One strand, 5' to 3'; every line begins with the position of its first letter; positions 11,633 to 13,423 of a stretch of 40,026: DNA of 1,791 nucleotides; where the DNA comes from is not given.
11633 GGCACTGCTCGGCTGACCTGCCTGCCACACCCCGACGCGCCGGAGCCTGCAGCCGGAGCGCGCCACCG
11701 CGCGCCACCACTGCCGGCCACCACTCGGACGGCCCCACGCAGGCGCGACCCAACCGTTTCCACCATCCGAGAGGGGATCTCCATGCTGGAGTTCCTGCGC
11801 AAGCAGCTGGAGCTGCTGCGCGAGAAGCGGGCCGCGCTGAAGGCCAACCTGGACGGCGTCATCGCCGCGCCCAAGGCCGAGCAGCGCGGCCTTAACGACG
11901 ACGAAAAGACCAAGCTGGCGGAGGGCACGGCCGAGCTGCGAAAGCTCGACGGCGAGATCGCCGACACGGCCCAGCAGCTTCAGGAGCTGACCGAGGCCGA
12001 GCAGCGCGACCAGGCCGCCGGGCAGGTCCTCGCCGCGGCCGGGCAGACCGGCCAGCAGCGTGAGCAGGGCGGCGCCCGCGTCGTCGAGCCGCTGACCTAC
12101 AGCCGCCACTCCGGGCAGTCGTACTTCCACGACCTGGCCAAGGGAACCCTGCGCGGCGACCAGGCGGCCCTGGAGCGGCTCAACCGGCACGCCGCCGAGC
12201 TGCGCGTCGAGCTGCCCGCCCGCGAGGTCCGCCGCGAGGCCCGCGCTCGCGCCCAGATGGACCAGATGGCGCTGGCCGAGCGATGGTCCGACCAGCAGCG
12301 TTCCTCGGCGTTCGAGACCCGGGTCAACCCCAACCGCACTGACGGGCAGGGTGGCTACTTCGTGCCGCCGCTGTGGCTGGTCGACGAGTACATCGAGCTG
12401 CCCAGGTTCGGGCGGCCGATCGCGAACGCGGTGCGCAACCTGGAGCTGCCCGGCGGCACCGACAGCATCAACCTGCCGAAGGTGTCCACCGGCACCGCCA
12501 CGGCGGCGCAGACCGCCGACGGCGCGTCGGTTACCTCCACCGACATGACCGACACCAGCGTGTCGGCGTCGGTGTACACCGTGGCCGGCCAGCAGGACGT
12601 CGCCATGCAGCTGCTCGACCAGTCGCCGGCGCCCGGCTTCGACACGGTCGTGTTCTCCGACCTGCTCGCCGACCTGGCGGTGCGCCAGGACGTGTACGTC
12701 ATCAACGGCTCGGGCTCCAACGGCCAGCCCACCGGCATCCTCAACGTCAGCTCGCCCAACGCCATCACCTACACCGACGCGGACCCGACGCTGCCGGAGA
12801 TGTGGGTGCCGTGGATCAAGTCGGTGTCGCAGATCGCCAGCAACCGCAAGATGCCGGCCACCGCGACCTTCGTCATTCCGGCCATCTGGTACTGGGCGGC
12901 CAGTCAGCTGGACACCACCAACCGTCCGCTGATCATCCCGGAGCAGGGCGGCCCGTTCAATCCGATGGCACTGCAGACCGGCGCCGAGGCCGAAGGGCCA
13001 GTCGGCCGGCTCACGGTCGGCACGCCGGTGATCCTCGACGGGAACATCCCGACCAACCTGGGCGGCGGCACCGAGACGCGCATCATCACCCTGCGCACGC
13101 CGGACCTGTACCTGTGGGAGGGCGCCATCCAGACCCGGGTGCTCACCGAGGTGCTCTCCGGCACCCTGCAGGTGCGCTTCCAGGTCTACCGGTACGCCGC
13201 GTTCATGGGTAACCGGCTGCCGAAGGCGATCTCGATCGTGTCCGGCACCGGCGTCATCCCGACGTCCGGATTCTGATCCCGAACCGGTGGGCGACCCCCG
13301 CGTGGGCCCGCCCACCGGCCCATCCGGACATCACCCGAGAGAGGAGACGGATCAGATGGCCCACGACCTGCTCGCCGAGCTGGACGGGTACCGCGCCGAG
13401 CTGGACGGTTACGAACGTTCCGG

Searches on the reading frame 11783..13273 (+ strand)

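Call 10: search_protein_families(library=phrogs, proteins=[window:11783-13273:+], max_evalue=0.001)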
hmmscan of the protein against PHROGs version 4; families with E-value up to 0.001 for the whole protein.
window:11783-13273:+ (497 aa): 3 families
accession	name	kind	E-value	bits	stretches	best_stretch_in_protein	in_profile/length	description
phrog_2263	-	head and packaging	1.5e-50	173.6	1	40-491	178-546/551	major head protein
phrog_10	-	head and packaging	1.6e-16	61.4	1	7-397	263-556/752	major head protein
phrog_617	-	head and packaging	1.3e-13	51.7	1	13-375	207-527/626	major head protein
